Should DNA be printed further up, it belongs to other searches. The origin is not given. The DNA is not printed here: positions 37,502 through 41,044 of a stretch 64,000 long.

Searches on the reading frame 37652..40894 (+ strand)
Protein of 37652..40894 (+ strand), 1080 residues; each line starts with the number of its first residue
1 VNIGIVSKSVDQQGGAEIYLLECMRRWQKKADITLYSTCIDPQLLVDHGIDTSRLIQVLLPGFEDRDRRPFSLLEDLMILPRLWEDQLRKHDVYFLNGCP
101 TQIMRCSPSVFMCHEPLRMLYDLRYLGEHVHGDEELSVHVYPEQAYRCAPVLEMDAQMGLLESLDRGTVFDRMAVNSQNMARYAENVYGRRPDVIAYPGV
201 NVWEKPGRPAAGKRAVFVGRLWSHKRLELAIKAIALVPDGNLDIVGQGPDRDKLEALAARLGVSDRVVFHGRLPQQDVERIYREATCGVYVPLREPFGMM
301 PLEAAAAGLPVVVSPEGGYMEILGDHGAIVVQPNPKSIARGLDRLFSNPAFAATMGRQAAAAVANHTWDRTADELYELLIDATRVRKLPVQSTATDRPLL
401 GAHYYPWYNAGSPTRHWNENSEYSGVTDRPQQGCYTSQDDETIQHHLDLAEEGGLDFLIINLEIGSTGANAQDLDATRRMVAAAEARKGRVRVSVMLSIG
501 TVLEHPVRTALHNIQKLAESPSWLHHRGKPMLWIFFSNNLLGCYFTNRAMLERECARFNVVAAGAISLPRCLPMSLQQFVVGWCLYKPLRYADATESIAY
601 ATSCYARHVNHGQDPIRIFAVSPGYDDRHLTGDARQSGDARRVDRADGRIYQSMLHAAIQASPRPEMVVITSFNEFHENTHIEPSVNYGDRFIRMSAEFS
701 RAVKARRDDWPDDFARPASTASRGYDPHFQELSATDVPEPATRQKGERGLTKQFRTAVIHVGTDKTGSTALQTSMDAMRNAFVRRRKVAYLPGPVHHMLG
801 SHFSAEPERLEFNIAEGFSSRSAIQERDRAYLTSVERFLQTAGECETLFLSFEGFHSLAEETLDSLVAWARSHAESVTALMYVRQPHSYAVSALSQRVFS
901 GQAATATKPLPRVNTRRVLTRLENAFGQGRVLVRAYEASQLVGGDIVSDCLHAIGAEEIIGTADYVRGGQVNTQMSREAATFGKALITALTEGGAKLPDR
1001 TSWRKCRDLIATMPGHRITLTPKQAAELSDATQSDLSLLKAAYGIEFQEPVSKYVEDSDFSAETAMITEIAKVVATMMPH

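Call 75: search_protein_families(library=pfam, proteins=[window:37652-40894:+], max_evalue=0.0001)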
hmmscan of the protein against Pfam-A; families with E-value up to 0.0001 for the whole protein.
window:37652-40894:+ (1080 aa): 5 families
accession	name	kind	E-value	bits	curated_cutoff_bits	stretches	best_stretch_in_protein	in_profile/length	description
PF00534.26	Glycos_transf_1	-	1.6e-33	116.1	26.4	1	207-359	10-169/172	Glycosyl transferases group 1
PF13692.12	Glyco_trans_1_4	-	3.5e-26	92.6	27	1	213-348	2-142/142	Glycosyl transferases group 1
PF16317.11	Glyco_hydro_99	-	1.7e-14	54.2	33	1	428-687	58-309/341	Glycosyl hydrolase family 99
PF13524.12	Glyco_trans_1_2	-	6e-11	42.9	25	1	229-375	4-142/144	Glycosyl transferase-like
PF20706.3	GT4-conflict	-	3.5e-10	39.9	26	1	179-375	160-385/385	Family 4 Glycosyltransferase in conflict systems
